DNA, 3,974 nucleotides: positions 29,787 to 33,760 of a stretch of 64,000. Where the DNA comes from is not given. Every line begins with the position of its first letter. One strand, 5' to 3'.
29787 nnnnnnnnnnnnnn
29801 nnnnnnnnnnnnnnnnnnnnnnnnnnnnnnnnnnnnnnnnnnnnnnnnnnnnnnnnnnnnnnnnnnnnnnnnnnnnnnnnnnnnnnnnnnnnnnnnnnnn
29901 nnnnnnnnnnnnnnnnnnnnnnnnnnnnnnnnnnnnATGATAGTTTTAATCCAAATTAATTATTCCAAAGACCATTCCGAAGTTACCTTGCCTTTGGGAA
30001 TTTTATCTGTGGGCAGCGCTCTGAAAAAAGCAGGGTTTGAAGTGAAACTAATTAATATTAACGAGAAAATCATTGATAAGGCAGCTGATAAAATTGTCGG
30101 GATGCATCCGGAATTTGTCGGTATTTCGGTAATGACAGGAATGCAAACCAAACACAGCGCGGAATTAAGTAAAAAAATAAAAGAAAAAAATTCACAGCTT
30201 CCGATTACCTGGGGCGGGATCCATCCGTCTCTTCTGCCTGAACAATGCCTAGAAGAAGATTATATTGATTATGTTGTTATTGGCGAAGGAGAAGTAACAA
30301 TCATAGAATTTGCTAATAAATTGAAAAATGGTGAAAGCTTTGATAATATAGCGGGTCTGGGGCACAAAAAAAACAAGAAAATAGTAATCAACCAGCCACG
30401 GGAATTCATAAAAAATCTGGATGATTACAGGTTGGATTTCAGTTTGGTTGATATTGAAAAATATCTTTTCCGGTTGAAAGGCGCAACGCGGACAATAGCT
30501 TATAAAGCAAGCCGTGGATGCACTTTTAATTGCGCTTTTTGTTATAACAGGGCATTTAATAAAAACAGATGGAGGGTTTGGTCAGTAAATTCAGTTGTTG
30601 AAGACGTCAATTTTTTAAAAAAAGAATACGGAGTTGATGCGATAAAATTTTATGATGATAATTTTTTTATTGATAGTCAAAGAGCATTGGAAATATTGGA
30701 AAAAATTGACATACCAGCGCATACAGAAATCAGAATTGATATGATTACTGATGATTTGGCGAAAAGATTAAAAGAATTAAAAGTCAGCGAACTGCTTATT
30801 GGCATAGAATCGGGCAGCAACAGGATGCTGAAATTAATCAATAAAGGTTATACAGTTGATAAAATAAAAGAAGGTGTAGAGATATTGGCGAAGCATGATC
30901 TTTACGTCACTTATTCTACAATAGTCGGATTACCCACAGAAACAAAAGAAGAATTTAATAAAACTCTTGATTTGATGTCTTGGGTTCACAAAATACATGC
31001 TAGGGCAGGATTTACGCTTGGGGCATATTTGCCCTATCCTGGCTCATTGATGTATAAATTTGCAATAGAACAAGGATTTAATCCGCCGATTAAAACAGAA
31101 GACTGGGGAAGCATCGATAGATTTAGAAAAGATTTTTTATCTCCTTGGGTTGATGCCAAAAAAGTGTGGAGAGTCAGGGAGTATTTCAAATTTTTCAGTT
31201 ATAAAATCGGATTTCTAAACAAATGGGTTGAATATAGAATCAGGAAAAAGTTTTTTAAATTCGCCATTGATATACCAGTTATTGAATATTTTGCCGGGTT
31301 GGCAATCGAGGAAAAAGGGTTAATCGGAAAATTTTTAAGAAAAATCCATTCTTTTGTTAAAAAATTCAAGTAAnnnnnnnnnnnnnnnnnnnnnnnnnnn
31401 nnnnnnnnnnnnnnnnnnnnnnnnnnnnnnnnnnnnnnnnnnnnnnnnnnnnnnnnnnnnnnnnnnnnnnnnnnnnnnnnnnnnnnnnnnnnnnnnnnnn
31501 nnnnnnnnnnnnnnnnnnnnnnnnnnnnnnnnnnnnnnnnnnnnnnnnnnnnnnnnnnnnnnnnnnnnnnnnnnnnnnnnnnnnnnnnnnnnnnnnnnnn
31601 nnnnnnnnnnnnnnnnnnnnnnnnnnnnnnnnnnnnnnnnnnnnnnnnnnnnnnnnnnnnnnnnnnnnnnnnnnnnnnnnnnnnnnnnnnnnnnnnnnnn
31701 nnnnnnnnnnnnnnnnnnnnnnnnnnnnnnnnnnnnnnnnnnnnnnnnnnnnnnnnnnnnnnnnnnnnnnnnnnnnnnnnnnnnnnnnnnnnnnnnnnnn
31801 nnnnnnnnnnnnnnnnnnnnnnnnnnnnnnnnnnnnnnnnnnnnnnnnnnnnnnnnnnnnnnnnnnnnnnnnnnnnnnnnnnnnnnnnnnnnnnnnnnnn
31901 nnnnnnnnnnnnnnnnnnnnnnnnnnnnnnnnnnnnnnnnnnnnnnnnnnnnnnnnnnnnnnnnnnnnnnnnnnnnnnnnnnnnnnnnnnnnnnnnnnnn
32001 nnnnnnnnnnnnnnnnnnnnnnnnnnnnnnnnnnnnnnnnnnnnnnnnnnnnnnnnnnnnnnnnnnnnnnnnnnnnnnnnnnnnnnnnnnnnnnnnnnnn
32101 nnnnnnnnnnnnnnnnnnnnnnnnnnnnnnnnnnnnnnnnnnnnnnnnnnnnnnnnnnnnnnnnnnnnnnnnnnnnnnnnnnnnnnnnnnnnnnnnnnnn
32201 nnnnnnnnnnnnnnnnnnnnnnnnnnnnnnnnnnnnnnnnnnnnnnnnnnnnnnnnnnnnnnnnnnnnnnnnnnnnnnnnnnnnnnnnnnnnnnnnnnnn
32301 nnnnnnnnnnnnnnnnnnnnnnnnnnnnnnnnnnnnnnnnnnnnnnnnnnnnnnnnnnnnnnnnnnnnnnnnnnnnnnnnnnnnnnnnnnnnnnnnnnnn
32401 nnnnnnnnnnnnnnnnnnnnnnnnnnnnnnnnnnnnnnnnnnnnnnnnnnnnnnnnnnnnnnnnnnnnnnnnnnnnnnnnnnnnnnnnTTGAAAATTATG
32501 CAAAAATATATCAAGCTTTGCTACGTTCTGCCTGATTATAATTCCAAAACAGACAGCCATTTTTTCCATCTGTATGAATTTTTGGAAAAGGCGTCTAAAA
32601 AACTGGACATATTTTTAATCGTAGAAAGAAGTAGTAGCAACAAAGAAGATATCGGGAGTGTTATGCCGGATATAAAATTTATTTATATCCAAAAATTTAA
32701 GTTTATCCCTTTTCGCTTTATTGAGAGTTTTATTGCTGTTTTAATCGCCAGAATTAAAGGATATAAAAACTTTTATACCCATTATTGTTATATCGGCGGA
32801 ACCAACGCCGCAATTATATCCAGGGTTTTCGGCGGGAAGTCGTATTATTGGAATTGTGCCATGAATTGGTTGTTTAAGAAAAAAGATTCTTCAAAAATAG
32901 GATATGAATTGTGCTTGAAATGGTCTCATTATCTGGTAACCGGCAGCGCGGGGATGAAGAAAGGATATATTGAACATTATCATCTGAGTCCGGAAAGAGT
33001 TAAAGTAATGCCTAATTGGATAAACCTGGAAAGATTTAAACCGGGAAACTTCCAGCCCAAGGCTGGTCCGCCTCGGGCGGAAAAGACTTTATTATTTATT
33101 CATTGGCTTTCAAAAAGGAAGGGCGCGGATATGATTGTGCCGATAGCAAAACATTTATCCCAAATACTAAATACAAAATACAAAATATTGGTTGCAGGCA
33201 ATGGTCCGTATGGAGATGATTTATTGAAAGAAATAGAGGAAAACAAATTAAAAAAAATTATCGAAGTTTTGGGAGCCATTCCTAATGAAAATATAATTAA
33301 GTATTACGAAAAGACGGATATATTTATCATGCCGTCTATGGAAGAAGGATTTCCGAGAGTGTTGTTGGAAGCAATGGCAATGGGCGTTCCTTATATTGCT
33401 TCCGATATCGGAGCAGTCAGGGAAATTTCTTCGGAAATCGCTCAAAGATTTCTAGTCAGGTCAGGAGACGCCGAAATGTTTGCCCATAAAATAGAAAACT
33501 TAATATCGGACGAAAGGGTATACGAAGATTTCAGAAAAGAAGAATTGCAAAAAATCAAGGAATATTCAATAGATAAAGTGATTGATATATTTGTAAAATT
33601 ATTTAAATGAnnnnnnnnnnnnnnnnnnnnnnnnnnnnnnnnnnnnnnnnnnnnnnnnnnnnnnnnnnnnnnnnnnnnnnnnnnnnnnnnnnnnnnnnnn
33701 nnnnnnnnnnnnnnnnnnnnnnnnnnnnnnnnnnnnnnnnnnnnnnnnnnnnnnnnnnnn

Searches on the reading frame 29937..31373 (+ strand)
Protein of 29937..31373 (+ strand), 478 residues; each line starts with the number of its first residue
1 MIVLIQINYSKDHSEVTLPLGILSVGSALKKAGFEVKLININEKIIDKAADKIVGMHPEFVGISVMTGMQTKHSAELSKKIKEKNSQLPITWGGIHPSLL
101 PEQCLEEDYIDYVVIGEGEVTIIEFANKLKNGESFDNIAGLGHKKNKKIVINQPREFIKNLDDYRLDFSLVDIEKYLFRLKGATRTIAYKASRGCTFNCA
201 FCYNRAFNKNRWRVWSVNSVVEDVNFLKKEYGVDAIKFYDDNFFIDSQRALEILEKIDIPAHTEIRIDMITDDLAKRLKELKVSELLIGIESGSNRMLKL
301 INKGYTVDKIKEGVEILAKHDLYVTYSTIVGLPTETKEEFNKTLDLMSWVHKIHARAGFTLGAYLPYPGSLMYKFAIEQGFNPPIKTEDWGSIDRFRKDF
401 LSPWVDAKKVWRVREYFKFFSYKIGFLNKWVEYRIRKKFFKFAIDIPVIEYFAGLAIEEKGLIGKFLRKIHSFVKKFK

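Call 7: search_protein_families(library=pfam, proteins=[window:29937-31373:+], max_evalue=0.001)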
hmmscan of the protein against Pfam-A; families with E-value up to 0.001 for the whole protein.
window:29937-31373:+ (478 aa): 2 families
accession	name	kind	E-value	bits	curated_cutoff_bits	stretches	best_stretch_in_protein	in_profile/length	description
PF04055.27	Radical_SAM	-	1.1e-27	97.7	29.5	1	191-346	3-165/166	Radical SAM superfamily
PF02310.24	B12-binding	-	4.2e-22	78.7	32.1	1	18-124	13-119/121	B12 binding domain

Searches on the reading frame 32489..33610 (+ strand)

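Call 7: search_protein_families(library=pfam, proteins=[window:32489-33610:+], max_evalue=0.001)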
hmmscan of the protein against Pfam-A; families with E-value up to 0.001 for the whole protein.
window:32489-33610:+ (373 aa): 3 families
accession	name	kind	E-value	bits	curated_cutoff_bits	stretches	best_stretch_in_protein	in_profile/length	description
PF00534.26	Glycos_transf_1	-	5.8e-36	124.1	26.4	1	190-351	7-168/172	Glycosyl transferases group 1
PF13692.12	Glyco_trans_1_4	-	5.2e-29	101.8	27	1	199-341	2-142/142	Glycosyl transferases group 1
PF20706.3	GT4-conflict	-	1.5e-06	27.9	26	1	267-341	273-357/385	Family 4 Glycosyltransferase in conflict systems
